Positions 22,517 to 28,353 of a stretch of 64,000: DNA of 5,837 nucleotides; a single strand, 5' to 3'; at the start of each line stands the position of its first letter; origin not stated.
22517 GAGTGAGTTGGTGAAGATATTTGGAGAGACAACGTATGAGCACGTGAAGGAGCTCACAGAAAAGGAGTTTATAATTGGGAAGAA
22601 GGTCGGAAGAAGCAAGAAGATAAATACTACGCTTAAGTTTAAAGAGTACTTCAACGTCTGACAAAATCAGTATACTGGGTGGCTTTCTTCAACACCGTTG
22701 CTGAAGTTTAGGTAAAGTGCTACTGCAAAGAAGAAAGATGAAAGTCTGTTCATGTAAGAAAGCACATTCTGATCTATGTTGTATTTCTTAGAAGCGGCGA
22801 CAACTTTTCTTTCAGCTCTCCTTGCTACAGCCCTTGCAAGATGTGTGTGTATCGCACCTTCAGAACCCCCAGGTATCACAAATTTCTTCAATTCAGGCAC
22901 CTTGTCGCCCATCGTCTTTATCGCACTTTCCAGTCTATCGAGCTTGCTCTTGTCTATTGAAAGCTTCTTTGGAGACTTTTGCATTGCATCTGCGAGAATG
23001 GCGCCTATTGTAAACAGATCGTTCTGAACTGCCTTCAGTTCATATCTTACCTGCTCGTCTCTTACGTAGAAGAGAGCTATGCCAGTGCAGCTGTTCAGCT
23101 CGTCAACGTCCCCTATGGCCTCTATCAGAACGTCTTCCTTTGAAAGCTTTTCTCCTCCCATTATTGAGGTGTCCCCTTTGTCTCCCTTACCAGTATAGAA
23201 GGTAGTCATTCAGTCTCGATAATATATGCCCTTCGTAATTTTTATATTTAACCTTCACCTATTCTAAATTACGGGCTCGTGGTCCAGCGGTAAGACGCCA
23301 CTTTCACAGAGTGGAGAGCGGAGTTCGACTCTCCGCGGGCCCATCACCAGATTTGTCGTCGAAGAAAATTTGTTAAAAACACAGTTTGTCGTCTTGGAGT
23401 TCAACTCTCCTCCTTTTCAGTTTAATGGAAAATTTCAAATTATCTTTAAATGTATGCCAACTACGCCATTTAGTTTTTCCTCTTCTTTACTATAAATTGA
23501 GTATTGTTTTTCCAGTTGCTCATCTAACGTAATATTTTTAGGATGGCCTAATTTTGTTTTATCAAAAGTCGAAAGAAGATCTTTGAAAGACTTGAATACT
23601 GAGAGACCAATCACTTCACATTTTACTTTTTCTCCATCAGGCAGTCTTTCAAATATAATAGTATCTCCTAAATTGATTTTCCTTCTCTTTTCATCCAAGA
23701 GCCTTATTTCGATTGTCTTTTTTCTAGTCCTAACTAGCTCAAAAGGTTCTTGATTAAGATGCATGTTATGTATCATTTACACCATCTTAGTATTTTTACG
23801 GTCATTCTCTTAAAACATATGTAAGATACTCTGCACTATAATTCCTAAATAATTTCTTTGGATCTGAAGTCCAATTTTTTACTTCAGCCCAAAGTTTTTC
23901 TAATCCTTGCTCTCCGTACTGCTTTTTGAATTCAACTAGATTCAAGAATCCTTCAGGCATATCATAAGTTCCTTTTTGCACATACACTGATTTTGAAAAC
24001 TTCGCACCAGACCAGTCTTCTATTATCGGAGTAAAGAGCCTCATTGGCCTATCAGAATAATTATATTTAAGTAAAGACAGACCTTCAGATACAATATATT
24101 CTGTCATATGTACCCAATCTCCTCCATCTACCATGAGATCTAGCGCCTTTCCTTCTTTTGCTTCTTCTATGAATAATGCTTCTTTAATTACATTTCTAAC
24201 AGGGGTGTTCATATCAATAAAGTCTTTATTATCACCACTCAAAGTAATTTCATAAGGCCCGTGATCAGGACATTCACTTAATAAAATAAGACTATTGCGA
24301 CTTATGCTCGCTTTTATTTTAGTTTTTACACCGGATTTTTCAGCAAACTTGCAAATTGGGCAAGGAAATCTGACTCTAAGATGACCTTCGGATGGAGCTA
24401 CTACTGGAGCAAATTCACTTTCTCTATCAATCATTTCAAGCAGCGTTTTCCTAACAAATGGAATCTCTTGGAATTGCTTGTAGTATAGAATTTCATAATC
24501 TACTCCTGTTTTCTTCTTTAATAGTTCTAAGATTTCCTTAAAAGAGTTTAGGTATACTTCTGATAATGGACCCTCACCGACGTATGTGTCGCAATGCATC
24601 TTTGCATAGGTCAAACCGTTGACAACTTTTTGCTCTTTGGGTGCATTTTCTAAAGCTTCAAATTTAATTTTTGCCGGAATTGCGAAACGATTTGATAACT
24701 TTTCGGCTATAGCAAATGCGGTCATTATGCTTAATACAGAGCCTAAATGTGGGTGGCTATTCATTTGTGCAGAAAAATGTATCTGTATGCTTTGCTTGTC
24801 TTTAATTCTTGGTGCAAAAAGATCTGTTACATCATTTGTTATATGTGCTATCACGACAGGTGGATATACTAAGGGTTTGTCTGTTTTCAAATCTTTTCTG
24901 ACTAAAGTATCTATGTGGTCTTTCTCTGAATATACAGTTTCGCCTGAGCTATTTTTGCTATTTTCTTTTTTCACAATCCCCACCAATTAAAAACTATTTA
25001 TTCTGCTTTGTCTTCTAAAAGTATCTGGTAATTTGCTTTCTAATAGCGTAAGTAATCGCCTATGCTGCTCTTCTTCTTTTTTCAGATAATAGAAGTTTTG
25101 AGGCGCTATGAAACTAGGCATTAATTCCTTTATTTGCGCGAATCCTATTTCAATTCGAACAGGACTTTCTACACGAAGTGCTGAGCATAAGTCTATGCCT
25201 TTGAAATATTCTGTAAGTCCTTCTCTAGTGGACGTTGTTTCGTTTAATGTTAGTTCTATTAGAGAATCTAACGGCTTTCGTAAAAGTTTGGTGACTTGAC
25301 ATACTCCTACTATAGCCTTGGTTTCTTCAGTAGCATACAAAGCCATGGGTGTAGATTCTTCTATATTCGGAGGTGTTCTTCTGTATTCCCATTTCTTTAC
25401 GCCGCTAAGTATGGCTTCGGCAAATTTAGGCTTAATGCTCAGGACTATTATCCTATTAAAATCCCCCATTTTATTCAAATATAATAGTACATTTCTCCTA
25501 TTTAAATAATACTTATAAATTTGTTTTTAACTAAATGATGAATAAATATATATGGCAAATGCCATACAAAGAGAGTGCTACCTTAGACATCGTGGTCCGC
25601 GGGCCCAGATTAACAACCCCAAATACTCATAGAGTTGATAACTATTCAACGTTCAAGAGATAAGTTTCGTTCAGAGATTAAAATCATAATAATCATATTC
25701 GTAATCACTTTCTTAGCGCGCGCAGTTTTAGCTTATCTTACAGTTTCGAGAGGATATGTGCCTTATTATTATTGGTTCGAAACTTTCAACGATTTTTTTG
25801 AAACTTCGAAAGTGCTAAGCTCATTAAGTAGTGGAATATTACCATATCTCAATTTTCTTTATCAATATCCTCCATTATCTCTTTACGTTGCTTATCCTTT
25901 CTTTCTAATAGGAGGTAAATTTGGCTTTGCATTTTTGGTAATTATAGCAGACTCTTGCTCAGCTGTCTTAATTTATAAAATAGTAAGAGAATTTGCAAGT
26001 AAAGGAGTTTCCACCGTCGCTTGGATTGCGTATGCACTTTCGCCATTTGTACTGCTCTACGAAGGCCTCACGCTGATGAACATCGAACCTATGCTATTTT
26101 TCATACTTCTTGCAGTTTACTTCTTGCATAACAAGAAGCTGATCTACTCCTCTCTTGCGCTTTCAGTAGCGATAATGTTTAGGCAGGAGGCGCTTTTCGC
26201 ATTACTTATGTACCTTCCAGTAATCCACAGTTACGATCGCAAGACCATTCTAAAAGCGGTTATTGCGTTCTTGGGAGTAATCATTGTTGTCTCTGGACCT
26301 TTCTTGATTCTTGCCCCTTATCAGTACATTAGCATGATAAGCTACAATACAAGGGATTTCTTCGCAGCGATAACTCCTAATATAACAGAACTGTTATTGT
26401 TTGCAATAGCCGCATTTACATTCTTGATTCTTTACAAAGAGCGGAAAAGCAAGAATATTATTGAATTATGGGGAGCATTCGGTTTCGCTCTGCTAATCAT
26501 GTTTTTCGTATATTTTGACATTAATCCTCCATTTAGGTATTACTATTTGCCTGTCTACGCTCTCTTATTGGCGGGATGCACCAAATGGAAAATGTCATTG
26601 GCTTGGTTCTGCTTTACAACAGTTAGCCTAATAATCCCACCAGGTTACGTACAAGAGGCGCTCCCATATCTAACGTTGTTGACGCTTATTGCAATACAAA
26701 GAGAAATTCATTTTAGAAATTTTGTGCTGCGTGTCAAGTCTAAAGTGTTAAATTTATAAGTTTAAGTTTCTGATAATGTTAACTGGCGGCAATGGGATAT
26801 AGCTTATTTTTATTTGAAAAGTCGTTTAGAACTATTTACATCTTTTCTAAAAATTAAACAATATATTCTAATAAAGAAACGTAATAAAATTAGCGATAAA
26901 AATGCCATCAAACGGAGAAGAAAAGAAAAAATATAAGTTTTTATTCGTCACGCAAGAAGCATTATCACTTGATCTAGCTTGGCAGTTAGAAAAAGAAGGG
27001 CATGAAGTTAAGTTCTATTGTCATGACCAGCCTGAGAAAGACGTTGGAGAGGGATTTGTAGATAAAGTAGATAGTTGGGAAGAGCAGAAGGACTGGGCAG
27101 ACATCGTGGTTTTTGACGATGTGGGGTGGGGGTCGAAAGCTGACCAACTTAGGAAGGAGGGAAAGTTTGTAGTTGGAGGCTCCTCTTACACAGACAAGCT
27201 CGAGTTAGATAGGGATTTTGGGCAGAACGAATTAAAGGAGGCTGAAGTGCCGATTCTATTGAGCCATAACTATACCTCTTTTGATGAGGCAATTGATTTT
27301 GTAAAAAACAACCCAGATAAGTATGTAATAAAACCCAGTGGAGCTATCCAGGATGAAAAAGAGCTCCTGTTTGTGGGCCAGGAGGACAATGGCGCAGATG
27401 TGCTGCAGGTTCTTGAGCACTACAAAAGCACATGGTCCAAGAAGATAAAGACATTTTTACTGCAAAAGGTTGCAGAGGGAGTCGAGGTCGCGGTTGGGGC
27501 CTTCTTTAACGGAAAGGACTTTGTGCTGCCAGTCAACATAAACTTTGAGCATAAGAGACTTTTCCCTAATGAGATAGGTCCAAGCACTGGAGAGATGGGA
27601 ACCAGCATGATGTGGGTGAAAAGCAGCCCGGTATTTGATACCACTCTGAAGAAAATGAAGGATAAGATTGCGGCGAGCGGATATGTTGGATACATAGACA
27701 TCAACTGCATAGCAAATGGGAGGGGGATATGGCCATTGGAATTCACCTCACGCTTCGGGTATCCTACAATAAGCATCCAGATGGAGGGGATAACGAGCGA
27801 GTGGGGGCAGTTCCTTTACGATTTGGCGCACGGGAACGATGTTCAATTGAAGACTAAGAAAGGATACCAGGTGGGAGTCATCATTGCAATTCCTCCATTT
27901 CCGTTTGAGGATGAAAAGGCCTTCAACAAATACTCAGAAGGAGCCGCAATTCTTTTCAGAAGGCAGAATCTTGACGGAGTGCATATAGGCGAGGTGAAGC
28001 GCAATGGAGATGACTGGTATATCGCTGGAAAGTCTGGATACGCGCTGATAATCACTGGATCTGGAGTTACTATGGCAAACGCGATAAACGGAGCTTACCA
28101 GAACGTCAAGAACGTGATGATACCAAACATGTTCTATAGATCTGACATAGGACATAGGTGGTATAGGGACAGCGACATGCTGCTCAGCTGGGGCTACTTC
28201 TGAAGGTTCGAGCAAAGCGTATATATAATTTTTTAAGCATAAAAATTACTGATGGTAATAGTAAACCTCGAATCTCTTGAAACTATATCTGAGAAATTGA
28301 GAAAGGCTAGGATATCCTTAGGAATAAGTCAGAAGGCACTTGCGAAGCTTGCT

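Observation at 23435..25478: Operon of a truncated class-I aaRS-like enzyme flanked by two ASCH (PUA-like) proteins: candidate undescribed RNA/protein modification module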

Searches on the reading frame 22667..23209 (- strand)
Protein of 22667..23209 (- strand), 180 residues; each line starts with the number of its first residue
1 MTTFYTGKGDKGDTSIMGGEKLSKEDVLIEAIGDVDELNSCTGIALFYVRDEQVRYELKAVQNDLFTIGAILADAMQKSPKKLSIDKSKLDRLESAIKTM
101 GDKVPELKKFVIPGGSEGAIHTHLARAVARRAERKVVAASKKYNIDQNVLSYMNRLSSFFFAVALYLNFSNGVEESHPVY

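Call 4: search_protein_families(library=pfam, proteins=[window:22667-23209:-], max_evalue=0.1)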
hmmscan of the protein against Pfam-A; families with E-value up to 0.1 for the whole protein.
window:22667-23209:- (180 aa): 2 families
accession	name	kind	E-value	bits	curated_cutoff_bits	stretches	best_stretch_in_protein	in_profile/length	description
PF01923.23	Cob_adeno_trans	-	2e-51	174.9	24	1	5-166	2-170/171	Cobalamin adenosyltransferase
PF01540.21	Lipoprotein_7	-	0.044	14.7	24.1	0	63-111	3-51/112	Adhesin lipoprotein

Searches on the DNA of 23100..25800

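Call 110: search_rna_families(source=window, start=23100, end=25800, threshold=evalue, max_evalue=1)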
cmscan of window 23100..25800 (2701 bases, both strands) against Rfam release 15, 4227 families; matches with E-value up to 1: 3.
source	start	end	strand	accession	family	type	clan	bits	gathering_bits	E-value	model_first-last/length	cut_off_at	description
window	23273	23343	+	RF00005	tRNA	Gene; tRNA;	CL00001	53.4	29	4.8e-10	1-71/71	no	tRNA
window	23273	23342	+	RF01684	mascRNA-menRNA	Gene;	-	22.7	42.5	0.17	1-56/56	no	MALAT1-associated small cytoplasmic RNA/MEN beta RNA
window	23578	23658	+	RF00832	mir-71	Gene; miRNA;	-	21.2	50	0.38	1-73/73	no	mir-71 microRNA precursor family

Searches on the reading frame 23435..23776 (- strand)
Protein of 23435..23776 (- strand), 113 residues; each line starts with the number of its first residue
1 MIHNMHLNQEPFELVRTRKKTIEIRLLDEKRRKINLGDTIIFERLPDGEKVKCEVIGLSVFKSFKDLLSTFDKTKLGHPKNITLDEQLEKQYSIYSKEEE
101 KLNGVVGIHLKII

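Call 4: search_protein_families(library=pfam, proteins=[window:23435-23776:-], max_evalue=0.1)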
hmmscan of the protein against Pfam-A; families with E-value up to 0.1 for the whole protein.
window:23435-23776:- (113 aa): 2 families
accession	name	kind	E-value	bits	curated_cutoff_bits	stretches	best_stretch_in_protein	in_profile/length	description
PF04266.20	ASCH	-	6.3e-09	36.9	21.2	1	5-112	1-101/103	ASCH domain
PF12961.13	DUF3850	-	0.0021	18.6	22.9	1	2-46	1-42/77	Domain of unknown function (DUF3850)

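Call 5: search_protein_families(library=ncbifam, proteins=[window:23435-23776:-], max_evalue=0.1)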
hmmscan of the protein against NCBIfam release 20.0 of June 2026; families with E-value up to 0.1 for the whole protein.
window:23435-23776:- (113 aa): 1 family
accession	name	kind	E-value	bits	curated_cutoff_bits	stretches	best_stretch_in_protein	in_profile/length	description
NF009887.0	PRK13346.1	equivalog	0.016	14.8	313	1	17-48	184-215/231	superantigen-like protein SSL7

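Call 8: search_protein_families(library=padloc, proteins=[window:23435-23776:-], max_evalue=0.1)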
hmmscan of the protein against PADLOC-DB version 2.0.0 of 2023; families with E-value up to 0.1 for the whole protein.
window:23435-23776:- (113 aa): 0 families

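Call 53: find_homologous_proteins(query=window:23435-23776:-, max_evalue=0.001)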
Query window:23435-23776:- (113 aa): 3 proteins with E <= 0.001 among 12 candidates.
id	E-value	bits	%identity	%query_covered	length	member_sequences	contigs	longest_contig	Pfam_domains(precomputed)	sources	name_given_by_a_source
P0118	2.1e-63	229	100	96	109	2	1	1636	PF04266.21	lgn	-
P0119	1.0e-51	191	76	100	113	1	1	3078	PF04266.21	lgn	-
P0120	1.4e-13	69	42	97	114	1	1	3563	-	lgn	-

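Call 79: search_protein_families(library=phrogs, proteins=[window:23435-23776:-], max_evalue=0.01)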
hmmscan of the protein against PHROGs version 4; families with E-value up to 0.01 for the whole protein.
window:23435-23776:- (113 aa): 2 families
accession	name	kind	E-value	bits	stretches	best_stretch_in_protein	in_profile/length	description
phrog_19935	-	DNA, RNA and nucleotide metabolism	2.4e-26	93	1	2-112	4-113/116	RNA-binding protein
phrog_986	-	DNA, RNA and nucleotide metabolism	0.00095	20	1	1-55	96-151/253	RNA-binding protein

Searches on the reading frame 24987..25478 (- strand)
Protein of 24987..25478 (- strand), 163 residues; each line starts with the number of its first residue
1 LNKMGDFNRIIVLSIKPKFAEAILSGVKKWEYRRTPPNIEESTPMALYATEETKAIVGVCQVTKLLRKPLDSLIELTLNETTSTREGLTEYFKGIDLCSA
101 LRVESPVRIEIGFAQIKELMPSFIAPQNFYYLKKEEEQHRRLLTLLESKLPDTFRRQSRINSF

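Call 4: search_protein_families(library=pfam, proteins=[window:24987-25478:-], max_evalue=0.1)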
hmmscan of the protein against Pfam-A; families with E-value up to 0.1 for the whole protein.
window:24987-25478:- (163 aa): 2 families
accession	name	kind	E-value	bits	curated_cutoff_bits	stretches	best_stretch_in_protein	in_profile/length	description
PF04266.20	ASCH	-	3.3e-07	31.4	21.2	1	13-91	1-79/103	ASCH domain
PF22161.1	Mre11_C_bact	-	0.031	14.7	27.4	1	131-148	20-37/47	Mre11 C-terminal domain, bacteria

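Call 5: search_protein_families(library=ncbifam, proteins=[window:24987-25478:-], max_evalue=0.1)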
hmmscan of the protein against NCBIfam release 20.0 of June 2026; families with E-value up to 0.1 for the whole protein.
window:24987-25478:- (163 aa): 0 families

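Call 8: search_protein_families(library=padloc, proteins=[window:24987-25478:-], max_evalue=0.1)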
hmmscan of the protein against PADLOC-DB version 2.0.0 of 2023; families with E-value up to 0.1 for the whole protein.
window:24987-25478:- (163 aa): 3 families
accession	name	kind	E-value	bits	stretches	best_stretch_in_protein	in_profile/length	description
PDLC04425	PDC-M11B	-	1.6e-23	81.6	1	11-138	3-128/132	-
PDLC04424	PDC-M11B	-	1.5e-22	78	1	8-138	7-135/142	-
PDLC04423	PDC-M11B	-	4.1e-05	21.6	1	13-135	1-121/164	-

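Call 52: find_homologous_proteins(query=window:24987-25478:-, max_evalue=0.001)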
Query window:24987-25478:- (163 aa): 4 proteins with E <= 0.001 among 49 candidates.
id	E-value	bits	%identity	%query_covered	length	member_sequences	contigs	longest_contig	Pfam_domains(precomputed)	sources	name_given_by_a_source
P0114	1.8e-98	345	100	98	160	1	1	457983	PF04266.21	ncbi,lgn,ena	-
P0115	1.4e-75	270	76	98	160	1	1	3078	PF04266.21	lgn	-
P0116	7.2e-71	255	72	98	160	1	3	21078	PF04266.21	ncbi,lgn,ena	-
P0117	9.2e-31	125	46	87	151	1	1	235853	-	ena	-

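Call 79: search_protein_families(library=phrogs, proteins=[window:24987-25478:-], max_evalue=0.01)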
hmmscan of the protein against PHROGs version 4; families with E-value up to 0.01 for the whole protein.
window:24987-25478:- (163 aa): 2 families
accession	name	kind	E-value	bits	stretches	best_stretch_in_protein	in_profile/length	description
phrog_3136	-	unknown function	2e-22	80.7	1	11-138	5-131/134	-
phrog_11553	-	unknown function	3.2e-09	37.5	1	11-136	138-265/278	-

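Call 88: predict_structure(alignment_id=A2)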
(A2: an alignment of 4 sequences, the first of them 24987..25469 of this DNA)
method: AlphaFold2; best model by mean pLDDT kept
length: 160 residues; sequences in the alignment: 4
mean_pLDDT: 77.2   pTM: 0.71
mean pLDDT of the five models: 77.2, 65.7, 65.2, 58.6, 58.1
residues with pLDDT >= 90: 3; 70-90: 126; 50-70: 20; < 50: 11
segments of 3 or more residues with pLDDT < 50: 49-51, 155-160
pLDDT, mean of each block of 10 residues (from residue 1): 71 83 85 75 70 59 81 83 84 80 81 86 82 89 79 48
secondary structure, 60 per line:
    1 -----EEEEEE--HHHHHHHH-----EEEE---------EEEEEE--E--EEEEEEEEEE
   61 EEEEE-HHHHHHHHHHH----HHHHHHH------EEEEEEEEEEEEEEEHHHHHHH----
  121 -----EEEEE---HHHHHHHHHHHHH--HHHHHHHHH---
elements in order: E6-11 H14-21 E27-30 E40-45 E51-65 H67-77 H82-88 E95-109 H110-116 E126-130 H134-146 H149-157

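Call 90: fold_search(model_id=the predicted structure, library=pdb)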
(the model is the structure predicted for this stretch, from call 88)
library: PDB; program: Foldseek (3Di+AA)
matches with E <= 10: 513; with E <= 0.001: 9
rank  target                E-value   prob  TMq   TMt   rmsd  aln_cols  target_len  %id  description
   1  5y6b_A                1.2e-11  1.00  0.75  0.83   2.3       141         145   26  Crystal structure of ZmASCH Y47F mutant protein from Zymomonas mobilis (released 2018-07-18)
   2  5y6c_A                1.8e-11  1.00  0.75  0.84   3.1       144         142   28  Crystal structure of ZmASCH S128A mutant protein from Zymomonas mobilis (released 2018-07-18)
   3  5guq_C                2.0e-11  1.00  0.75  0.80   2.3       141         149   28  Crystal structure of ASCH from Zymomonas mobilis (released 2017-08-30)
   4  5gus_A                2.0e-11  1.00  0.75  0.84   3.1       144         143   27  Crystal structure of ASCH domain from Zymomonas mobilis (released 2017-08-30)
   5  5y6b_D                2.6e-11  1.00  0.75  0.85   2.1       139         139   25  Crystal structure of ZmASCH Y47F mutant protein from Zymomonas mobilis (released 2018-07-18)
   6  5gus_B                2.6e-11  1.00  0.75  0.83   3.1       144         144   28  Crystal structure of ASCH domain from Zymomonas mobilis (released 2017-08-30)
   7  5y6b_B                3.5e-11  1.00  0.75  0.84   2.1       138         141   27  Crystal structure of ZmASCH Y47F mutant protein from Zymomonas mobilis (released 2018-07-18)
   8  5guq_A                5.4e-11  1.00  0.75  0.83   2.1       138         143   28  Crystal structure of ASCH from Zymomonas mobilis (released 2017-08-30)
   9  2dp9                  2.9e-05  1.00  0.52  0.65   5.1       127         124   19  Crystal Structure of Conserved Hypothetical Protein TTHA0113 from Thermus thermophilus HB8 (released 2006-11-08)
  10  9kyl_A                1.4e-03  1.00  0.48  0.54   4.0       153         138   10  Crystal structure of human TRIP4 in complex with 11bp dsDNA (released 2025-08-20)
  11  6n0s                  1.4e-03  1.00  0.41  0.37   5.4       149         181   11  N-terminal domain of Staphylothermus marinus McrB (released 2019-11-13)
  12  9kyl_B                1.6e-03  1.00  0.42  0.47   7.7       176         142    9  Crystal structure of human TRIP4 in complex with 11bp dsDNA (released 2025-08-20)
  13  8yfj_A                1.9e-03  1.00  0.43  0.47   6.5       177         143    8  TRIP4 ASCH domain in complex with a 12bp dsDNA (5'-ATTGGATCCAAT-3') (released 2024-06-26)
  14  8yfi_A                2.1e-03  1.00  0.44  0.48   6.4       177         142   10  TRIP4 ASCH domain in complex with a 12bp dsDNA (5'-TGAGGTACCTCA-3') (released 2024-06-26)
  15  9kyh_B                2.6e-03  1.00  0.48  0.70   2.6        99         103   15  Crystal structure of E.coli ac4C amidohydrolase YqfB in complex with ac4C (released 2025-08-20)
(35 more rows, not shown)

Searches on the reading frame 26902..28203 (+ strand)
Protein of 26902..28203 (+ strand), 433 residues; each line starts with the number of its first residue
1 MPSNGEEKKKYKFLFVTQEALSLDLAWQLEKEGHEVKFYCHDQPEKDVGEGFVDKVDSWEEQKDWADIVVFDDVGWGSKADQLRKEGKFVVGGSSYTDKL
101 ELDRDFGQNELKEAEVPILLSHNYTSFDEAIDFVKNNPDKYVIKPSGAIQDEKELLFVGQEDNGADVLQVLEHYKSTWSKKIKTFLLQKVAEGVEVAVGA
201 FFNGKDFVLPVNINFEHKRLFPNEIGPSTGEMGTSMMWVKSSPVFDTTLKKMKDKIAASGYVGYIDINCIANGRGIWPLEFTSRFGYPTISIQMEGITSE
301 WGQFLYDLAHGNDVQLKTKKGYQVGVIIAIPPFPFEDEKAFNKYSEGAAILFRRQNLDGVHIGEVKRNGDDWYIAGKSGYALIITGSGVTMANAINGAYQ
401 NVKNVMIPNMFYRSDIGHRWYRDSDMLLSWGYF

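Call 4: search_protein_families(library=pfam, proteins=[window:26902-28203:+], max_evalue=0.1)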
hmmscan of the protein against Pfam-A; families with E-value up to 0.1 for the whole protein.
window:26902-28203:+ (433 aa): 3 families
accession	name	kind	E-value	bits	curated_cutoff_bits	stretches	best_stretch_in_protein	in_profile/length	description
PF01071.24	GARS_A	-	4e-12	46.8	27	1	104-288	3-192/194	Phosphoribosylglycinamide synthetase, ATP-grasp (A) domain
PF02843.22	GARS_C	-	3.6e-08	34.1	34.8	1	343-419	14-92/92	Phosphoribosylglycinamide synthetase, C domain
PF13535.11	ATP-grasp_4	-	0.036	14.1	27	1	170-282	41-149/160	ATP-grasp domain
